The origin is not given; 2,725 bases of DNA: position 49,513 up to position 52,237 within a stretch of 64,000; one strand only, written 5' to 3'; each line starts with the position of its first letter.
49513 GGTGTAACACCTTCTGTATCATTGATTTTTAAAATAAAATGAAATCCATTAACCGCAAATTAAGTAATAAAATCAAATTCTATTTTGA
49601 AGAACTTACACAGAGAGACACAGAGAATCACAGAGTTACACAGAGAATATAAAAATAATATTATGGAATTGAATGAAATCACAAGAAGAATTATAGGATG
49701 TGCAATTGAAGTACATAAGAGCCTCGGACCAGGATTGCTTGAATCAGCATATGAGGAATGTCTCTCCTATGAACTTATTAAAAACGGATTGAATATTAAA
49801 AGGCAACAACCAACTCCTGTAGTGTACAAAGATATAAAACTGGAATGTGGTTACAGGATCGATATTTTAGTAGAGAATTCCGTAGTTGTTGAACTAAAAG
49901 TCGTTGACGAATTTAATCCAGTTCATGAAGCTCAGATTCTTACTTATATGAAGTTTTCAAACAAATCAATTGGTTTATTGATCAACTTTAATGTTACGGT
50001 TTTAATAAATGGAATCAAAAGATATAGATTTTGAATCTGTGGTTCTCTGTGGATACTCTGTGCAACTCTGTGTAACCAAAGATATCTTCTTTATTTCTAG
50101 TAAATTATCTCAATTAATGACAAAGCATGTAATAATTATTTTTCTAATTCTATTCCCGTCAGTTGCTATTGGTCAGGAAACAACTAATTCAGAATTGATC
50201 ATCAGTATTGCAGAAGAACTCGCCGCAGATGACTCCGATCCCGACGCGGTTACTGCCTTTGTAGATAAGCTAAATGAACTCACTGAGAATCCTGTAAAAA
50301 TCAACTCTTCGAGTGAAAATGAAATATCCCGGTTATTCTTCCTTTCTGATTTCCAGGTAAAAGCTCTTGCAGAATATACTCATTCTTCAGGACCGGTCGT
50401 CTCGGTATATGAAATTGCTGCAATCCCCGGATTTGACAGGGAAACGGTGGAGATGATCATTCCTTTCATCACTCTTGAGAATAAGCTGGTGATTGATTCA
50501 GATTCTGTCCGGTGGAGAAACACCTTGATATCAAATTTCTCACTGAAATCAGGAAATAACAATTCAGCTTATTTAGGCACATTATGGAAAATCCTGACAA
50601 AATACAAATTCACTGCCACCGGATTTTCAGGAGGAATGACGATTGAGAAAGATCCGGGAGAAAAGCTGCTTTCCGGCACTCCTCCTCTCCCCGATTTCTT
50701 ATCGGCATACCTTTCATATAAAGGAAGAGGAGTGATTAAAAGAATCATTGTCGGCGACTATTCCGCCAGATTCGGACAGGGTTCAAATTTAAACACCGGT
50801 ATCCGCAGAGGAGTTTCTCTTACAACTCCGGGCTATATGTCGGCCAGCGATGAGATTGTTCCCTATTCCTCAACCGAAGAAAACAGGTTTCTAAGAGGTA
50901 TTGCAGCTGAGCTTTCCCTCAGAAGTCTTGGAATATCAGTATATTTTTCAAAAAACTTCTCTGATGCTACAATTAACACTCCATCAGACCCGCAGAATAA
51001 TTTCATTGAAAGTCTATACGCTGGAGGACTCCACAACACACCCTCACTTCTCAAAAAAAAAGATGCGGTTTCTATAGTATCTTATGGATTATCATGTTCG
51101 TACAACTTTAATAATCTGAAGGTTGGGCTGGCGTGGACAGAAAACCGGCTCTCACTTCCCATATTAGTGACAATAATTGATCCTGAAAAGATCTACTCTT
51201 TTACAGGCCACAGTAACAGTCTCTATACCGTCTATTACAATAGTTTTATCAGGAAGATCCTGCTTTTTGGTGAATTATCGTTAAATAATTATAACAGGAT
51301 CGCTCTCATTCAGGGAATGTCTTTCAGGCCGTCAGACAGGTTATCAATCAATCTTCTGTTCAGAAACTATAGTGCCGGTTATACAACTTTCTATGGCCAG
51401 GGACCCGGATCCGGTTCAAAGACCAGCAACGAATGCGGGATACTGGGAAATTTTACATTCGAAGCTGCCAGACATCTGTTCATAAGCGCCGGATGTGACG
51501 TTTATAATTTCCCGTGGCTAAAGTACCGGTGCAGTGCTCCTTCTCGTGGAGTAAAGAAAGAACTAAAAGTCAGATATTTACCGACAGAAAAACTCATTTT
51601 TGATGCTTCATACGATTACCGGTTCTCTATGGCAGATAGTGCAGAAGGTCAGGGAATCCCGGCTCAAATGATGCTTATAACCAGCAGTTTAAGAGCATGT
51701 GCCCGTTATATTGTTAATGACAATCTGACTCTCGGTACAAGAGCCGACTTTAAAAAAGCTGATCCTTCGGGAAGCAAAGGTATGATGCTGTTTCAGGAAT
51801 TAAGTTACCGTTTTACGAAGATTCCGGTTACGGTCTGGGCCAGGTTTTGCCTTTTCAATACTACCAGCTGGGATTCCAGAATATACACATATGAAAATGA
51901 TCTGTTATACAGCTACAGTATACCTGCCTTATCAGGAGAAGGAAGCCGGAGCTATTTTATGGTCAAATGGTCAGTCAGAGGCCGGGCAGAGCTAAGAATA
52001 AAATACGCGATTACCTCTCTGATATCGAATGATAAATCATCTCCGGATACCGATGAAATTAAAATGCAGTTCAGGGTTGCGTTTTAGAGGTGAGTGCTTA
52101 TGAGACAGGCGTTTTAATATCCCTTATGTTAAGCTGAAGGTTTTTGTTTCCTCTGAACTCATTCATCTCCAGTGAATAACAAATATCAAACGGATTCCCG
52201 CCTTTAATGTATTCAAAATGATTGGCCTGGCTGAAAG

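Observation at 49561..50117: GxxExxY nuclease-fold mini-gene wrapped in inverted, helically phased heptamer arrays and wedged between two outer-membrane genes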

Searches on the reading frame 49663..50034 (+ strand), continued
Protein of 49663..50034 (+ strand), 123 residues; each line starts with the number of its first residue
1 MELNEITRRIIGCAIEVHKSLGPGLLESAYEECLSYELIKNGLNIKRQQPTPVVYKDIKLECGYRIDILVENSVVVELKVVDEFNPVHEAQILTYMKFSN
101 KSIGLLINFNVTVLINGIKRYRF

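Call 77: get_annotated_region(hit=H5, flank=2000)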
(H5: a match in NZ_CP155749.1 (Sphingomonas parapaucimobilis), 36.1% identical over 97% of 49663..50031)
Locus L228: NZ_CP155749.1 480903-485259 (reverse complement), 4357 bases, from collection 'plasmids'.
description: Sphingomonas parapaucimobilis strain YK209 plasmid unnamed1, complete sequence
organism: Sphingomonas parapaucimobilis (NCBI taxid 28213)
taxonomy: Bacteria; Pseudomonadota; Alphaproteobacteria; Sphingomonadales; Sphingomonadaceae; Sphingomonas; Sphingomonas parapaucimobilis
host: -; source: Chinese cabbage; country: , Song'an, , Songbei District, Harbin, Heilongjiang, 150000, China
typing (MOB-suite, as given by PLSDB): non-mobilizable
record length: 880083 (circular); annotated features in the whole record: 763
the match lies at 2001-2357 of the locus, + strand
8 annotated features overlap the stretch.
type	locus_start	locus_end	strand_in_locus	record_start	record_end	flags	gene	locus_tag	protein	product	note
CDS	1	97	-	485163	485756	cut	rplI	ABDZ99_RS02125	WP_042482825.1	50S ribosomal protein L9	GO:0006412 - translation [Evidence IEA]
CDS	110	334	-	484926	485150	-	rpsR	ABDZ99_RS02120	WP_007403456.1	30S ribosomal protein S18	GO:0006412 - translation [Evidence IEA]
CDS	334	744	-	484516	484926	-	rpsF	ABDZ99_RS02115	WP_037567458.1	30S ribosomal protein S6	GO:0006412 - translation [Evidence IEA]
CDS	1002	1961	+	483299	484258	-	fabD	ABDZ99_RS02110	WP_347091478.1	ACP S-malonyltransferase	GO:0006633 - fatty acid biosynthetic process [Evidence IEA]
CDS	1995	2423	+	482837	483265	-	-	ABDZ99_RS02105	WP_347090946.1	GxxExxY protein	-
CDS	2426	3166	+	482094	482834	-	fabG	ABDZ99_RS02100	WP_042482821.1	3-oxoacyl-[acyl-carrier-protein] reductase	GO:0006633 - fatty acid biosynthetic process [Evidence IEA]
CDS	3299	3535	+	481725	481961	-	-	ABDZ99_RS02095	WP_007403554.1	acyl carrier protein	GO:0006633 - fatty acid biosynthetic process [Evidence IEA]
CDS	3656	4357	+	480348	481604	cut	fabF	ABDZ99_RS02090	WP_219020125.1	beta-ketoacyl-ACP synthase II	GO:0006633 - fatty acid biosynthetic process [Evidence IEA]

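Call 78: get_annotated_region(hit=H7, flank=2000)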
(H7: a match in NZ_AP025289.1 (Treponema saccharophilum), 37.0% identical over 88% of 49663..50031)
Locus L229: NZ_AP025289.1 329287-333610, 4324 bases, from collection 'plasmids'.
description: Treponema saccharophilum strain JCM 32279 plasmid pTS1, complete sequence
organism: Treponema saccharophilum (NCBI taxid 165)
taxonomy: Bacteria; Spirochaetota; Spirochaetia; Spirochaetales; Treponemataceae; Treponema; Treponema saccharophilum
host: -; source: -; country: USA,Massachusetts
typing (MOB-suite, as given by PLSDB): non-mobilizable
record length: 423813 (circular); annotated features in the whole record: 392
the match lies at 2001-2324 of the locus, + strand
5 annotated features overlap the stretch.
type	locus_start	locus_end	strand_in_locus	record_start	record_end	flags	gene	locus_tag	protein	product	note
CDS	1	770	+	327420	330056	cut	-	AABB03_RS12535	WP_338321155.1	SUMF1/EgtB/PvdO family nonheme iron enzyme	-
CDS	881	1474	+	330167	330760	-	-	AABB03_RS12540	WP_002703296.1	hypothetical protein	-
CDS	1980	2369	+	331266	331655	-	-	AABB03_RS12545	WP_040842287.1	GxxExxY protein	-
CDS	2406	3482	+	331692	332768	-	-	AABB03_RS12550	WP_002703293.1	Fic family protein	-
CDS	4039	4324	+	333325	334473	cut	-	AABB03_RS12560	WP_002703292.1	ATP-binding protein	-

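Call 79: get_annotated_region(hit=H8, flank=2000)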
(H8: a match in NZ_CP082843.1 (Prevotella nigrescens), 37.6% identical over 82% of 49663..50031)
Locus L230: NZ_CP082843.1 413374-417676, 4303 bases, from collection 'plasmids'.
description: Prevotella nigrescens strain FDAARGOS_1486 plasmid unnamed, complete sequence
organism: Prevotella nigrescens (NCBI taxid 28133)
taxonomy: Bacteria; Bacteroidota; Bacteroidia; Bacteroidales; Prevotellaceae; Prevotella; Prevotella nigrescens
host: -; source: -; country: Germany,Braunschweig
typing (MOB-suite, as given by PLSDB): non-mobilizable; mating-pair formation MPF_T
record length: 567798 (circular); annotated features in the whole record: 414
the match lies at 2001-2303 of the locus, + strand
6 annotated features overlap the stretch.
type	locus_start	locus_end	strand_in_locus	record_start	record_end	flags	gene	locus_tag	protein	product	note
CDS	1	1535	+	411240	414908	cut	-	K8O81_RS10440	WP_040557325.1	hypothetical protein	-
CDS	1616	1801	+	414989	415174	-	-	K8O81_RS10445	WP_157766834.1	hypothetical protein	-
CDS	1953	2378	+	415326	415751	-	-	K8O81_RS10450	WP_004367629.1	GxxExxY protein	-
CDS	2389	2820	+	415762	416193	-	-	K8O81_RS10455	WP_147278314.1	hypothetical protein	-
CDS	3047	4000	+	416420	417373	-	-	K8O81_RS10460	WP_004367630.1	DUF6261 family protein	-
CDS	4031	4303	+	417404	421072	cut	-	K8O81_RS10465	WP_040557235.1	hypothetical protein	-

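Call 81: search_protein_families(library=padloc, proteins=[window:49663-50031:+], max_evalue=0.01)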
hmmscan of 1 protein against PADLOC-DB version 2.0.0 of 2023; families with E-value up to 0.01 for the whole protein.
window:49663-50031:+ (123 aa): 2 families
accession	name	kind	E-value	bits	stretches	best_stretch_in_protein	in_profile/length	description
PDLC01611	Cas4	-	0.00041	18.7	1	39-102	31-93/158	"CAS-I,CAS-II,CAS-III,CAS-IV,CAS-V,CAS-VI; acquisition_associated"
PDLC01771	Cas4b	-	0.0011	17.2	1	37-98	33-91/162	-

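Call 82: search_protein_families(library=phrogs, proteins=[window:49663-50031:+], max_evalue=0.01)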
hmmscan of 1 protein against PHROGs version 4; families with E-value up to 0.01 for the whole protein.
window:49663-50031:+ (123 aa): 0 families

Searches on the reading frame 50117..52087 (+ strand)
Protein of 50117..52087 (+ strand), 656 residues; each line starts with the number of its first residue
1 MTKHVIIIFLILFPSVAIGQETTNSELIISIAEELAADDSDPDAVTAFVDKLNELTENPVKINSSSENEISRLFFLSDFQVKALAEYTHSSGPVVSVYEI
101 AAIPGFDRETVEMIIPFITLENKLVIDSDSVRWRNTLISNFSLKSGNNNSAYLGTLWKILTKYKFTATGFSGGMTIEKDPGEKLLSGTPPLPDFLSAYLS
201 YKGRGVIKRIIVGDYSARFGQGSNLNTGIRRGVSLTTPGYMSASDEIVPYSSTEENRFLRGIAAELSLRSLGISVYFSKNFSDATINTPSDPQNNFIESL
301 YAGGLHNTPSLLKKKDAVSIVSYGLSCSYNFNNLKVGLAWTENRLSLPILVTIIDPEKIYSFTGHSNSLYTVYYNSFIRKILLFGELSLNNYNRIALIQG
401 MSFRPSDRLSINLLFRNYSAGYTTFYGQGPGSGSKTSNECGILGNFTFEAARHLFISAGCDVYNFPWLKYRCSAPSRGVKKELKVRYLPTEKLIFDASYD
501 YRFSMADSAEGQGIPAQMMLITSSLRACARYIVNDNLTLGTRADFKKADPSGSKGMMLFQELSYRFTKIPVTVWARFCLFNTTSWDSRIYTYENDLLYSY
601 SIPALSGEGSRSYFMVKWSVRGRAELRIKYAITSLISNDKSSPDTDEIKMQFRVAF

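Call 4: search_protein_families(library=pfam, proteins=[window:50117-52087:+], max_evalue=0.01)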
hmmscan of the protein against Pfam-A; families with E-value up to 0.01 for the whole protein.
window:50117-52087:+ (656 aa): 1 family
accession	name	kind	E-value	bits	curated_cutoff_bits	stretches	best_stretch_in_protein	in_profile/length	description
PF12836.13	HHH_3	-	4e-06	27.3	27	1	58-119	4-65/65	Helix-hairpin-helix motif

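Call 11: search_protein_families(library=ncbifam, proteins=[window:50117-52087:+], max_evalue=0.01)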
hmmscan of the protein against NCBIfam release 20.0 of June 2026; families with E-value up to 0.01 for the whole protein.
window:50117-52087:+ (656 aa): 0 families

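Call 56: find_homologous_proteins(query=window:50117-52084:+, max_evalue=1e-20)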
Query window:50117-52084:+ (656 aa): 900 proteins with E <= 1e-20 among 8000 candidates; the best 120 are listed.
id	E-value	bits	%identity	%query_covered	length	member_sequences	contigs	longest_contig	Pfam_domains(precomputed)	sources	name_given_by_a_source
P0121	0.0e+0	1313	89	99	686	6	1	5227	-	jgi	-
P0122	0.0e+0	1302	88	100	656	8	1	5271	-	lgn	-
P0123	0.0e+0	1186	83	99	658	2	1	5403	-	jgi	jgi:hypothetical protein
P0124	0.0e+0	1052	69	100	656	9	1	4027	-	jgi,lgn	jgi:hypothetical protein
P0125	0.0e+0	1046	69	100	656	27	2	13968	-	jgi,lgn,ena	-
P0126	0.0e+0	1041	67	100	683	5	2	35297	-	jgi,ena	-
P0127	0.0e+0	1036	67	100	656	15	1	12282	-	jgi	jgi:hypothetical protein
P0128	0.0e+0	1036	69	99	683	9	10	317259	-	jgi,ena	jgi:hypothetical protein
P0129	0.0e+0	1036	67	100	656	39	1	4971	-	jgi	jgi:hypothetical protein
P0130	0.0e+0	1034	68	100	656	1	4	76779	-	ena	-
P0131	0.0e+0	1034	68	100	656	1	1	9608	-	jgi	jgi:Helix-hairpin-helix motif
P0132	0.0e+0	1033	68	100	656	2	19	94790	-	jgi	jgi:hypothetical protein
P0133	0.0e+0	1033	68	100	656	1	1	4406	-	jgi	jgi:hypothetical protein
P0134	0.0e+0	1029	66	100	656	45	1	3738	-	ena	-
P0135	0.0e+0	1029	69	98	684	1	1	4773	-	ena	-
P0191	9.7e-282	954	62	100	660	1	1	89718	-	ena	-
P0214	8.0e-278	941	60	100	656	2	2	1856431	-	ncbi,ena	-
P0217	7.1e-277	938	62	99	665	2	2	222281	PF12836.14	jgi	jgi:hypothetical protein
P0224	2.1e-275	933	62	100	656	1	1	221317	-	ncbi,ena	-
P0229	2.4e-274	930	60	99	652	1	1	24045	-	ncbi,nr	ncbi:MAG: hypothetical protein NTV31_15275 [Bacteroidia bacterium]|nr:hypothetical protein [Bacteroi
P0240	2.0e-271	920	59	100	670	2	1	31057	-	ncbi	-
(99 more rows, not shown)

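Call 57: find_encoding_contigs(protein=P0214, flank=3500, max_places=2)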
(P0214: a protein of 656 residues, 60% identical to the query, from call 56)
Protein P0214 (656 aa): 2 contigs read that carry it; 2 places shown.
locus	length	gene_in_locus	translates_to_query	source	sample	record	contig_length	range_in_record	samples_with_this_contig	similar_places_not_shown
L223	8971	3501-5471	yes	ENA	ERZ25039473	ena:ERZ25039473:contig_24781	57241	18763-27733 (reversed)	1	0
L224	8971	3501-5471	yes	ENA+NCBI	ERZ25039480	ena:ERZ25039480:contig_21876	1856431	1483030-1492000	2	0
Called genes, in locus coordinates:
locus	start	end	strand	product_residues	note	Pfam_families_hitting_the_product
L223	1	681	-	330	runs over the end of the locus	PF01018:GTP1_OBG, PF01926:MMR_HSR1, PF02421:FeoB_N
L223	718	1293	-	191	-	PF00406:ADK, PF13671:AAA_33 (faint), PF13207:AAA_17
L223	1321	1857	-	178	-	PF00156:Pribosyltran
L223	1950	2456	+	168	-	PF00731:AIRC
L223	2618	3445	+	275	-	-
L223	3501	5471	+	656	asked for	-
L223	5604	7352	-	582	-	PF01368:DHH, PF02272:DHHA1, PF17768:RecJ_OB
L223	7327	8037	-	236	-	PF21948:LplA-B_cat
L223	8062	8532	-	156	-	PF04055:Radical_SAM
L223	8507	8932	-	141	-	PF16881:LIAS_N (weak), PF04055:Radical_SAM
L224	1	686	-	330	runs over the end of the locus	PF01018:GTP1_OBG, PF01926:MMR_HSR1, PF02421:FeoB_N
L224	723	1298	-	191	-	PF00406:ADK, PF13671:AAA_33 (faint), PF13207:AAA_17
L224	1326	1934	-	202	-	PF00156:Pribosyltran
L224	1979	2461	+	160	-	PF00731:AIRC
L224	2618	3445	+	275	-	-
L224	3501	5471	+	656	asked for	-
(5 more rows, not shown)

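Call 58: find_encoding_contigs(protein=P0240, flank=3500, max_places=2)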
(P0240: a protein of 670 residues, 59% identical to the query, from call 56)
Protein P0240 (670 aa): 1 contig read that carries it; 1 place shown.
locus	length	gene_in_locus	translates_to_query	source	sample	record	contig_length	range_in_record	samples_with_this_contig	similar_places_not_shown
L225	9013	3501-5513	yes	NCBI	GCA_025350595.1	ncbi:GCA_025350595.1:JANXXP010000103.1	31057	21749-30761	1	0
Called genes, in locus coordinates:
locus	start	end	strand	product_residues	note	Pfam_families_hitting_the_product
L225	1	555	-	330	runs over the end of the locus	PF01018:GTP1_OBG, PF01926:MMR_HSR1, PF02421:FeoB_N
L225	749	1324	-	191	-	PF00406:ADK, PF13671:AAA_33 (weak), PF13207:AAA_17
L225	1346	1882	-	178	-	PF00156:Pribosyltran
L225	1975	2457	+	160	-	PF00731:AIRC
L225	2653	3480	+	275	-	-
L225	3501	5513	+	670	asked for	-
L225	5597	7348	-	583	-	PF01368:DHH, PF02272:DHHA1, PF17768:RecJ_OB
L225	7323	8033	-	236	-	PF21948:LplA-B_cat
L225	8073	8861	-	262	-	PF04055:Radical_SAM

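Call 59: find_encoding_contigs(protein=P0224, flank=3500, max_places=2)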
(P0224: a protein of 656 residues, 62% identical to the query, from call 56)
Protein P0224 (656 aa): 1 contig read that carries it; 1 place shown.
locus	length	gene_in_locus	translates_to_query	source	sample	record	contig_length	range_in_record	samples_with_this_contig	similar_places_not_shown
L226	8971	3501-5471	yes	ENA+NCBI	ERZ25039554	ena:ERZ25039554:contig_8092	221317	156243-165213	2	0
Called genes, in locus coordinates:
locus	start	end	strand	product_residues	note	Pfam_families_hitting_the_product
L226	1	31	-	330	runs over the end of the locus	PF01018:GTP1_OBG, PF01926:MMR_HSR1, PF02421:FeoB_N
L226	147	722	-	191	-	PF00406:ADK, PF13207:AAA_17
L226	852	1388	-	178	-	PF00156:Pribosyltran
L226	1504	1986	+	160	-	PF00731:AIRC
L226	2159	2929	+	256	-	-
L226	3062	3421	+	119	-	PF05635:23S_rRNA_IVP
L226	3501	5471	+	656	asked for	-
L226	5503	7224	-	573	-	PF01368:DHH, PF02272:DHHA1, PF17768:RecJ_OB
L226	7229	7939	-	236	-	PF21948:LplA-B_cat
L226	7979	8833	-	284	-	PF16881:LIAS_N (weak), PF04055:Radical_SAM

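Call 84: find_encoding_contigs(protein=P0217, flank=1500, max_places=1)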
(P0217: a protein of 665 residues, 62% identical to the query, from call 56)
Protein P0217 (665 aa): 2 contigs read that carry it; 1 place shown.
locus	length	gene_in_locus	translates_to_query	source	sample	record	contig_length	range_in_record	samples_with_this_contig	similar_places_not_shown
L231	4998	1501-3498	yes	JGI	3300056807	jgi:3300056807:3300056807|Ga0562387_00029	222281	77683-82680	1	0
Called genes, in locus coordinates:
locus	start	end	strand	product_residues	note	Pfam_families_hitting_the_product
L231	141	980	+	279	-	-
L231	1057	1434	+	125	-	PF13366:PDDEXK_3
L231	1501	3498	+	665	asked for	PF12836:HHH_3 (weak)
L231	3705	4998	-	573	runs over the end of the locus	PF01368:DHH, PF02272:DHHA1, PF17768:RecJ_OB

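Call 85: find_encoding_contigs(protein=P0191, flank=1500, max_places=1)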
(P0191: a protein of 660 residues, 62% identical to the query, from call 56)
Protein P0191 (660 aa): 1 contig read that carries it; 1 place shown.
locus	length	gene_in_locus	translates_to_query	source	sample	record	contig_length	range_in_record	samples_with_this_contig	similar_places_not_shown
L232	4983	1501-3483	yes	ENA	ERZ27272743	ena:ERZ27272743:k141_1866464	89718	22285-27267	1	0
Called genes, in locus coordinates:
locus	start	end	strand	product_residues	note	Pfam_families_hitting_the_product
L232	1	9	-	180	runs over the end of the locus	PF00156:Pribosyltran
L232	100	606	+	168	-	PF00731:AIRC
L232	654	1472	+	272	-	-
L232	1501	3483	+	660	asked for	-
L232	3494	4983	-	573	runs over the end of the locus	PF01368:DHH, PF02272:DHHA1, PF17768:RecJ_OB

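Call 86: find_encoding_contigs(protein=P0229, flank=1500, max_places=1)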
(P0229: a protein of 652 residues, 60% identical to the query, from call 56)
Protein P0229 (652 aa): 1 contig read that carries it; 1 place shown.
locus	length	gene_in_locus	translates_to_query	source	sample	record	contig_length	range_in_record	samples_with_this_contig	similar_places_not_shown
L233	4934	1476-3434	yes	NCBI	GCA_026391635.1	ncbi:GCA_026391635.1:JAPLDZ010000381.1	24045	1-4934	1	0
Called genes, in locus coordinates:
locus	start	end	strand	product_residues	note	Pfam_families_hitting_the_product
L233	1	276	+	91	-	PF00731:AIRC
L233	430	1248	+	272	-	-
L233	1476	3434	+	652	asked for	-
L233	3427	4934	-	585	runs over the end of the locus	PF01368:DHH, PF02272:DHHA1, PF17768:RecJ_OB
